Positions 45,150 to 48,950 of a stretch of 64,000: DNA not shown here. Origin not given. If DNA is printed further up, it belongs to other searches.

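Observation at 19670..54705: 35-kb hydrolase-dominated catabolic supercluster that matches no described pathway (candidate N-heterocycle / cyclic-amide degradation system)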

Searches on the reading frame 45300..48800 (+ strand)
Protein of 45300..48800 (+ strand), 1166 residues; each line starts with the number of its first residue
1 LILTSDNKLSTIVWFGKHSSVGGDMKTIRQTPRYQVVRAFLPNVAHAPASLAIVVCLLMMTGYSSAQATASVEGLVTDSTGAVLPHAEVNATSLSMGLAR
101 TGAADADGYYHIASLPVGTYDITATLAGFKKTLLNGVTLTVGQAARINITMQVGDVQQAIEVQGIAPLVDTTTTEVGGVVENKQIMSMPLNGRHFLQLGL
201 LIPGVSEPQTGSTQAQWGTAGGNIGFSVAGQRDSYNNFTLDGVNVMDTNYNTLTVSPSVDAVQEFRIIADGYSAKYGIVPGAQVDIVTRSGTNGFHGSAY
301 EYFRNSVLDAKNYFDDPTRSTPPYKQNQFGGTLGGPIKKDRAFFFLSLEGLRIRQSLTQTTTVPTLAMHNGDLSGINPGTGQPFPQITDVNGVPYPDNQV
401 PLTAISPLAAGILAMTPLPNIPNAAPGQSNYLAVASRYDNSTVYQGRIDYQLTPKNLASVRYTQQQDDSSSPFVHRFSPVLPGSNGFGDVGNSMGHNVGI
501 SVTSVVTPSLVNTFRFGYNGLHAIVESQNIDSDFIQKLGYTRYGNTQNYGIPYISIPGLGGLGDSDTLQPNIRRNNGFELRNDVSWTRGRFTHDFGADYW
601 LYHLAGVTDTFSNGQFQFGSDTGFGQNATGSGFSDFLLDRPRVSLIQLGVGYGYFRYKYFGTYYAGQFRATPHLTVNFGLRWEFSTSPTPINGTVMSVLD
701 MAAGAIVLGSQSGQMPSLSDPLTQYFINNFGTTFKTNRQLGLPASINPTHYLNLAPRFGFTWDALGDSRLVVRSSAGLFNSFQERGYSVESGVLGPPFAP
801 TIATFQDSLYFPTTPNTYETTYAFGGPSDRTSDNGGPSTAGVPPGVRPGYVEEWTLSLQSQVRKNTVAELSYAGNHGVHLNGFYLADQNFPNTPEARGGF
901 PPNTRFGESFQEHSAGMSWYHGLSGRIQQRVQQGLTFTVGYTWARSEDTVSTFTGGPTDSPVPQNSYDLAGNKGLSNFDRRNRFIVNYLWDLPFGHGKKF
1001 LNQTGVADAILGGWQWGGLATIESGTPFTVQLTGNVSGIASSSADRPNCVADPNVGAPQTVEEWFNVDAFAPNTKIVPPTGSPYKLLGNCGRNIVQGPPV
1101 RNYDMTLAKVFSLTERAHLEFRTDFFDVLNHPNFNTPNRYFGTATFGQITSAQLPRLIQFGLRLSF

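Call 5: search_protein_families(library=pfam, proteins=[window:45300-48800:+])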
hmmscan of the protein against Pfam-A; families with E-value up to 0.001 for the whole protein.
window:45300-48800:+ (1166 aa): 3 families
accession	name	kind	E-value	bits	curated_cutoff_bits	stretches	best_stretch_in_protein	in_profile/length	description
PF25183.1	OMP_b-brl_4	-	4.4e-212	707.3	30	1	287-1159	1-838/838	Outer membrane beta barrel domain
PF13620.12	CarboxypepD_reg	-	1.4e-19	70.6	32.3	1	71-152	1-82/82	Carboxypeptidase regulatory-like domain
PF13715.12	CarbopepD_reg_2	-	1e-05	25.9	32.2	1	72-151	1-76/88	CarboxypepD_reg-like domain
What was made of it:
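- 45372..48800 (+): g21: outer-membrane receptor (CarboxypepD_reg plus a large beta-barrel), TonB-dependent-receptor-like. PF25183 at 4e-212 and PF13620 (call 5).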

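Call 8: search_protein_families(library=ncbifam, proteins=[window:45300-48800:+], max_evalue=0.00001)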
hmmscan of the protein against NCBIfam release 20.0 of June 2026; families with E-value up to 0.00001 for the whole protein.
window:45300-48800:+ (1166 aa): 1 family
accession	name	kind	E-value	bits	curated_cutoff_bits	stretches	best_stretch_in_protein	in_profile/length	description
NF052345.1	S_layer_anammox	exception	8.9e-09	33.3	1400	1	63-184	1306-1424/1596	Kustd1514 family S-layer glycoprotein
